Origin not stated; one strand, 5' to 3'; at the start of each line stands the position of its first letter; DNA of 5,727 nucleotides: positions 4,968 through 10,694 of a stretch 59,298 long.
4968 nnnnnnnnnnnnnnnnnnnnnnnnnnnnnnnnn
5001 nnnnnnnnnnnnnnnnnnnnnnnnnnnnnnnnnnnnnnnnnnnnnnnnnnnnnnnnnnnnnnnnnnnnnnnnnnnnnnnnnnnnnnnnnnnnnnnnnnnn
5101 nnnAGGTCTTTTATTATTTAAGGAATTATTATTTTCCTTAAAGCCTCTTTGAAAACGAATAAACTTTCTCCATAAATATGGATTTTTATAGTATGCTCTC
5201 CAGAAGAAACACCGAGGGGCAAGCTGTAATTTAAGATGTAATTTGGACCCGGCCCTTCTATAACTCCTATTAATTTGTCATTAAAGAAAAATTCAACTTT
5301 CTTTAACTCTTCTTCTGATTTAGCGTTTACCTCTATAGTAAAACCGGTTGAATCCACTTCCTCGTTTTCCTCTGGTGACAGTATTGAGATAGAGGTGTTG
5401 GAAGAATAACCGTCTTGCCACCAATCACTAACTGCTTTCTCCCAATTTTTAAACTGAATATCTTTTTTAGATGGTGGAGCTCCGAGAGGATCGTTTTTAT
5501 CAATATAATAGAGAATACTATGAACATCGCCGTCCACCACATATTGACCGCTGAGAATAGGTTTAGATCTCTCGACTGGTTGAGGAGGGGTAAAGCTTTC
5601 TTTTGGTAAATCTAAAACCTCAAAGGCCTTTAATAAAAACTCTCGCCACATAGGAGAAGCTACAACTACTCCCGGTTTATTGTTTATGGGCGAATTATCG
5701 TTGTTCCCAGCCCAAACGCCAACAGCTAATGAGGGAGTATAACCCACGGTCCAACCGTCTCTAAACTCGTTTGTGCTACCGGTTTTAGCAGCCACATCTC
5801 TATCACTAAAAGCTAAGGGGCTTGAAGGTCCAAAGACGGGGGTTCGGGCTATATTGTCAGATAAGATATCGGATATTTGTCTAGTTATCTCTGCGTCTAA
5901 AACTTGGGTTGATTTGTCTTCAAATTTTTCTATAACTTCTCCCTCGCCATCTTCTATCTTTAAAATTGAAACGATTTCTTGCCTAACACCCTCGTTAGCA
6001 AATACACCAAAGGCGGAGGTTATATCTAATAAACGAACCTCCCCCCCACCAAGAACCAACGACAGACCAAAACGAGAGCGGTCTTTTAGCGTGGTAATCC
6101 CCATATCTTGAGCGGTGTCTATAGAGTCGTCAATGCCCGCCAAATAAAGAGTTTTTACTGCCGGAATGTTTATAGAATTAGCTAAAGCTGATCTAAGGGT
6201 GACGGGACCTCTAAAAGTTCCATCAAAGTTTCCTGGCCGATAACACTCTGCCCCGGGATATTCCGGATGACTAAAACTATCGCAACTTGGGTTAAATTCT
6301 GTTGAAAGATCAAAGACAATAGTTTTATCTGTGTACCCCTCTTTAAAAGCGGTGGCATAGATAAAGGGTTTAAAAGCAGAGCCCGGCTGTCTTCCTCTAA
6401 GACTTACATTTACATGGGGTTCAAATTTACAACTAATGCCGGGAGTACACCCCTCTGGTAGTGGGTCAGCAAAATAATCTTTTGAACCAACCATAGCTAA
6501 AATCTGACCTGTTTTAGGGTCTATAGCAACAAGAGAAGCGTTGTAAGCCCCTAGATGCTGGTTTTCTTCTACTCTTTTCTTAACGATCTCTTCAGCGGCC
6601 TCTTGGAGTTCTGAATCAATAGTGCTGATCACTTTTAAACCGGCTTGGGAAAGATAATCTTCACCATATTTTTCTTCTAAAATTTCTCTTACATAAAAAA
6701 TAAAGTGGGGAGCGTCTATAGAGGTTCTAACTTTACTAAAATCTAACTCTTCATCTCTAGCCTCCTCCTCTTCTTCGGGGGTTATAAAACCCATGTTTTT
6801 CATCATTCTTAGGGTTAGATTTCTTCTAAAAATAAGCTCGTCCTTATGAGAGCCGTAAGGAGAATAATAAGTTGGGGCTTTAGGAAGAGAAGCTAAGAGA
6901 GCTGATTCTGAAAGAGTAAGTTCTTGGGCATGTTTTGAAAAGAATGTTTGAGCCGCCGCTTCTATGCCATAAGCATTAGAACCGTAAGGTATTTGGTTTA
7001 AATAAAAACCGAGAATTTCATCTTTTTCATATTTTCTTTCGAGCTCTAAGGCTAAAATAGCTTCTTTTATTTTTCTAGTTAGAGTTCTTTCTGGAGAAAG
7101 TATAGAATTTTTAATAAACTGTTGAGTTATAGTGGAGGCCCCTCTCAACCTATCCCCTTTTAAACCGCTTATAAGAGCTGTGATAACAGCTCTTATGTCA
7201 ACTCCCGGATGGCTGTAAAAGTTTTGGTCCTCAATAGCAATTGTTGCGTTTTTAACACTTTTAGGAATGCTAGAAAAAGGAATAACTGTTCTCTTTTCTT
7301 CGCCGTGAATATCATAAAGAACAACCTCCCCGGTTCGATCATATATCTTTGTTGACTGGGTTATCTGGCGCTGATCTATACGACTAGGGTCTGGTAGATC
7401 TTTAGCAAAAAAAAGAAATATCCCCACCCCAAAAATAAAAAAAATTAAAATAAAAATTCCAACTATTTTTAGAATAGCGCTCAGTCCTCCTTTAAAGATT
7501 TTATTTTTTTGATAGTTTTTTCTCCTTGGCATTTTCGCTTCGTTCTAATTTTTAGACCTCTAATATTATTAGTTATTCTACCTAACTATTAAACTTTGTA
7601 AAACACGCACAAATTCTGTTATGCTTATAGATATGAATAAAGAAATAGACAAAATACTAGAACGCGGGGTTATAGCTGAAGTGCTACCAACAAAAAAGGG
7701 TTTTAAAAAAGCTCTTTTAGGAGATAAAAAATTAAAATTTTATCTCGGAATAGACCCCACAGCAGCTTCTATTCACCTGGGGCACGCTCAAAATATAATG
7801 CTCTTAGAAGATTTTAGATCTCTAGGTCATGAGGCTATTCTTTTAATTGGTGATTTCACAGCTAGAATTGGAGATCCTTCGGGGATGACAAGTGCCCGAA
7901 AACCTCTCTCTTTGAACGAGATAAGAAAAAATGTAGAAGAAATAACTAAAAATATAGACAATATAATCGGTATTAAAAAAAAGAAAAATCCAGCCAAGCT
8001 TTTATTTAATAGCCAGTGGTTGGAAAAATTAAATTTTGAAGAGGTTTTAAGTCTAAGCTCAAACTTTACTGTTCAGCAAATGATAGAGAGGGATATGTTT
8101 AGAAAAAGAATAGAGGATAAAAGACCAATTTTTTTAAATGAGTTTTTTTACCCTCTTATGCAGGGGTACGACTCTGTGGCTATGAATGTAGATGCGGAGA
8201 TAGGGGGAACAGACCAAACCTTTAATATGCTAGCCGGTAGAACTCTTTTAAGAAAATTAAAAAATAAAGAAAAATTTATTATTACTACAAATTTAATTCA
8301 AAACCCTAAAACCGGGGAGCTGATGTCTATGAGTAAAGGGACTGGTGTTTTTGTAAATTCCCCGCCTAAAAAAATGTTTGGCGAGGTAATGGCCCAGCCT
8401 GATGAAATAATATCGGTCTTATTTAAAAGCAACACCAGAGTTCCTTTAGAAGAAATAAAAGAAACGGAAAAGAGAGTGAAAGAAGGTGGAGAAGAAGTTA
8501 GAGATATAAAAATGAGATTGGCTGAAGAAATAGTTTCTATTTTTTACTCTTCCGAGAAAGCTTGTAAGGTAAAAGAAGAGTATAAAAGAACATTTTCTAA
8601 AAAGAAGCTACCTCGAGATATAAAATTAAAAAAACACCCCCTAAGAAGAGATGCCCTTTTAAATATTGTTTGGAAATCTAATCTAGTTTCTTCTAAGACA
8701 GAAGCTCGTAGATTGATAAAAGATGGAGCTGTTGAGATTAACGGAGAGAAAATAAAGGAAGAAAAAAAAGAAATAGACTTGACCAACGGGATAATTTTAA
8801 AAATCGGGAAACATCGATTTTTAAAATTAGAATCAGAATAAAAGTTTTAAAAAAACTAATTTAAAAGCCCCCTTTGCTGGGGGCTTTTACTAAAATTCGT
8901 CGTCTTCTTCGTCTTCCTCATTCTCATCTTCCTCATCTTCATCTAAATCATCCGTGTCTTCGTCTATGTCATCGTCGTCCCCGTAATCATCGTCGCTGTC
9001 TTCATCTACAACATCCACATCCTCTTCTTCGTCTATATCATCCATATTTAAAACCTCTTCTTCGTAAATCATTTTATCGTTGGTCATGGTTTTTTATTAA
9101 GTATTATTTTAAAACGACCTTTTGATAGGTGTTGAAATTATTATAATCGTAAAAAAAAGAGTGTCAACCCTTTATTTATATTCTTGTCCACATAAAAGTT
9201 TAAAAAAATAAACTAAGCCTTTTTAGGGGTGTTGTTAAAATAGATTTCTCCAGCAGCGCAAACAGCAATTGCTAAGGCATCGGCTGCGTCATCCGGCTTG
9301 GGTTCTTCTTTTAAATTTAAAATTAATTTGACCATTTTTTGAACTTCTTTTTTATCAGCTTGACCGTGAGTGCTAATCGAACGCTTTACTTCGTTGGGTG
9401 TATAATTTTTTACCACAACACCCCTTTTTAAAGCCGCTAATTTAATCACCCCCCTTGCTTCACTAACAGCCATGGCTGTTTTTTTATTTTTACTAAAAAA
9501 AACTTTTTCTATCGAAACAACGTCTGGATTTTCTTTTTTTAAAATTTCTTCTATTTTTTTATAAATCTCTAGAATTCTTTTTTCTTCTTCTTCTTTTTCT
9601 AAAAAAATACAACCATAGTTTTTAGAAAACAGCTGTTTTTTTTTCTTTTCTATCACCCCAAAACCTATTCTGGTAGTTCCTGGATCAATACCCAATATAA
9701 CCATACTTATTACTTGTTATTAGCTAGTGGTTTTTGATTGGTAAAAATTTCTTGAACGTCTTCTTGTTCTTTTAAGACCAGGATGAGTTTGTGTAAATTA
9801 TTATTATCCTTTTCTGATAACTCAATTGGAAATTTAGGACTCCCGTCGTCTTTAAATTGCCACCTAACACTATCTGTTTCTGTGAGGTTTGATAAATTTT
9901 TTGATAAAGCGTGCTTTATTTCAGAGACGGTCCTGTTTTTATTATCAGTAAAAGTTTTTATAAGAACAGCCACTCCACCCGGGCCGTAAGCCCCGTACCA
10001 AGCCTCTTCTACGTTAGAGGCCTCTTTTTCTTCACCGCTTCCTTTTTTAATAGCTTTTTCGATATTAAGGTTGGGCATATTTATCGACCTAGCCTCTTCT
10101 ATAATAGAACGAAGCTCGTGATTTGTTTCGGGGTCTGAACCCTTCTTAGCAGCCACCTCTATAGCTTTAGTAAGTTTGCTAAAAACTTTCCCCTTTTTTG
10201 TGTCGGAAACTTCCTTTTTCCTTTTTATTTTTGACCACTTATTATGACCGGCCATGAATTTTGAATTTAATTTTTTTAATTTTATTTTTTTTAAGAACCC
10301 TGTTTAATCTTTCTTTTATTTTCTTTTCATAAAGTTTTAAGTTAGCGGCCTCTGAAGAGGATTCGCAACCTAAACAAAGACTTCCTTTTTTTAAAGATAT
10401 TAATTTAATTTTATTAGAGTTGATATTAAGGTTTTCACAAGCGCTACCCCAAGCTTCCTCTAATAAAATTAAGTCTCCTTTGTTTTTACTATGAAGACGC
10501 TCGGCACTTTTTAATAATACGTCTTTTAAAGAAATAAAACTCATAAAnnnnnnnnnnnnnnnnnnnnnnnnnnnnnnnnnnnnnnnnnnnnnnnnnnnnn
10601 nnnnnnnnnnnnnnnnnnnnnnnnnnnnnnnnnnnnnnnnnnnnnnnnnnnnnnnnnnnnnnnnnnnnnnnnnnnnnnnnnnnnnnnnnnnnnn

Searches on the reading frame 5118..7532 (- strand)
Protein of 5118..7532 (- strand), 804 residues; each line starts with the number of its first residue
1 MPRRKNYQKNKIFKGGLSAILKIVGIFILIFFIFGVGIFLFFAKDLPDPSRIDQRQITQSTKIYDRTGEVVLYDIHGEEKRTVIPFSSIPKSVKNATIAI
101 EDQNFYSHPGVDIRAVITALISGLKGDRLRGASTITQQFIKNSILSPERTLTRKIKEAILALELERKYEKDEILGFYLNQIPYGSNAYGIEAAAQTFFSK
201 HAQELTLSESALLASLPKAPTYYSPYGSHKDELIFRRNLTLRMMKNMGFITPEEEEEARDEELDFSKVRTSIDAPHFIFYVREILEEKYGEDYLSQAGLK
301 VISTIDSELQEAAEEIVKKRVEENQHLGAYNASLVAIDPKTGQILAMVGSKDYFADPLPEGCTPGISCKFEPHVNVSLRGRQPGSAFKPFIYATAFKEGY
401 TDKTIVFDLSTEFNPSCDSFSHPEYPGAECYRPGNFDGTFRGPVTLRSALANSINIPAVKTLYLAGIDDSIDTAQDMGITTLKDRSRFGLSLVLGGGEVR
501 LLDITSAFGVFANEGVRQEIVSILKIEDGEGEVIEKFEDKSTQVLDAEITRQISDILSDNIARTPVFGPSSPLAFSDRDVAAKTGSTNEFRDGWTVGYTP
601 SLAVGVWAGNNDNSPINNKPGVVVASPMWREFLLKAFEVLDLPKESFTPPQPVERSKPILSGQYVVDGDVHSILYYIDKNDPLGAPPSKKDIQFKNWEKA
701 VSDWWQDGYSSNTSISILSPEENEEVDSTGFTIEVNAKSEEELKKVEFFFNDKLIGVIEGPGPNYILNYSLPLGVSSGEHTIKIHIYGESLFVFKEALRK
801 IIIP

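Call 54: search_protein_families(library=pfam, proteins=[window:5118-7532:-], max_evalue=0.001)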
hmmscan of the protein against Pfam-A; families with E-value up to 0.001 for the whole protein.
window:5118-7532:- (804 aa): 3 families
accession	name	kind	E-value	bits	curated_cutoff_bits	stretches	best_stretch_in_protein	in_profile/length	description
PF00912.28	Transgly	-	1.1e-60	204.5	27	1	72-244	5-177/178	Transglycosylase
PF00905.27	Transpeptidase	-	7e-17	62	22.1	1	333-614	2-281/299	Penicillin binding protein transpeptidase domain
PF17957.7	Big_7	-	1.5e-07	32.4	24.1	1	714-784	2-70/70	Bacterial Ig domain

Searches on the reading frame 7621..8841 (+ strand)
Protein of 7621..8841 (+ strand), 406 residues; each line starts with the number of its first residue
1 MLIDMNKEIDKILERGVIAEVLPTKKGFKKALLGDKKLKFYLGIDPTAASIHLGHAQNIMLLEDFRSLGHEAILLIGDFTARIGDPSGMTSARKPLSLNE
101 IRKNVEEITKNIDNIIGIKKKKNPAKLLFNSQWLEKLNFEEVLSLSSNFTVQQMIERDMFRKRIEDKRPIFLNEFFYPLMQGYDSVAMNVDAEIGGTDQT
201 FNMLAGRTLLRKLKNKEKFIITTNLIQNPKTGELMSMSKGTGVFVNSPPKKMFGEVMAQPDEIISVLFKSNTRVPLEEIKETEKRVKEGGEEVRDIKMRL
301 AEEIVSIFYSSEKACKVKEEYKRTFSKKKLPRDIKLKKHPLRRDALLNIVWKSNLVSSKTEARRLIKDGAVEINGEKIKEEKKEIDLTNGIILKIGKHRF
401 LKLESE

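Call 54: search_protein_families(library=pfam, proteins=[window:7621-8841:+], max_evalue=0.001)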
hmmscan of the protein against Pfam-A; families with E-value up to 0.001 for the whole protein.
window:7621-8841:+ (406 aa): 4 families
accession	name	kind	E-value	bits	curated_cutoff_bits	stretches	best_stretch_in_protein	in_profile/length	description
PF00579.31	tRNA-synt_1b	-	7.4e-58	196.6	21.1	1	36-325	4-291/292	tRNA synthetases class I (W and Y)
PF01479.30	S4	-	3.9e-09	36.6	22.8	1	346-385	3-42/48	S4 domain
PF22421.1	SYY_C-terminal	-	8.1e-08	32.5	27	1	344-389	19-64/83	Tyrosine--tRNA ligase SYY-like C-terminal domain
PF16714.10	TyrRSs_C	-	0.00059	20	30.6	0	333-383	10-61/120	Tyrosyl-tRNA synthetase C-terminal domain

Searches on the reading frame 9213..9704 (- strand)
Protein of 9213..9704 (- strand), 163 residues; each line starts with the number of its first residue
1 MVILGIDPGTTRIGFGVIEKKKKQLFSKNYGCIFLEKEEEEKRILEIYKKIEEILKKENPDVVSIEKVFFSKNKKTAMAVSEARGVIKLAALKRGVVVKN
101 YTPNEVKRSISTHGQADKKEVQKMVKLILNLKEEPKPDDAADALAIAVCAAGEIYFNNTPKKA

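Call 54: search_protein_families(library=pfam, proteins=[window:9213-9704:-], max_evalue=0.001)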
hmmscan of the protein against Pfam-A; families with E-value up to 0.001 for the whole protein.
window:9213-9704:- (163 aa): 1 family
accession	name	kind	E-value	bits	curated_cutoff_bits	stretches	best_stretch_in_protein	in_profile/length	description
PF02075.23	RuvC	-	3.1e-50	170.4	22.2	1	3-149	1-147/148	Crossover junction endodeoxyribonuclease RuvC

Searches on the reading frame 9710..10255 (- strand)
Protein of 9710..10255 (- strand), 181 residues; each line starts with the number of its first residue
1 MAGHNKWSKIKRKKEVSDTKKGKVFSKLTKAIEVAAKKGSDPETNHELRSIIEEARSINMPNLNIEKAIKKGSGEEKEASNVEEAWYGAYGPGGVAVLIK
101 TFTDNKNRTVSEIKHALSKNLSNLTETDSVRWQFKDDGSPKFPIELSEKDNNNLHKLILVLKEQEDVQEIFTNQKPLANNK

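Call 54: search_protein_families(library=pfam, proteins=[window:9710-10255:-], max_evalue=0.001)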
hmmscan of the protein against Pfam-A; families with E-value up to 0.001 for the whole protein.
window:9710-10255:- (181 aa): 2 families
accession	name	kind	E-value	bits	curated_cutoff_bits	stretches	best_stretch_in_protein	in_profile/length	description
PF20772.2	TACO1_YebC_N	-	2.4e-27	95.6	36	1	5-75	1-73/73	TACO1/YebC protein N-terminal domain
PF01709.26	Transcrip_reg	-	3.5e-23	82.5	27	1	83-138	2-57/160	TACO1/YebC second and third domain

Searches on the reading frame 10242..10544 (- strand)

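Call 54: search_protein_families(library=pfam, proteins=[window:10242-10544:-], max_evalue=0.001)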
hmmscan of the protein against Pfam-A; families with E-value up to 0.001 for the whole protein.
window:10242-10544:- (100 aa): 1 family
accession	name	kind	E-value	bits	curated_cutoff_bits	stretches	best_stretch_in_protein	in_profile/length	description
PF05258.17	DciA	-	1.2e-06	29.1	24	1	44-94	39-89/89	Dna[CI] antecedent, DciA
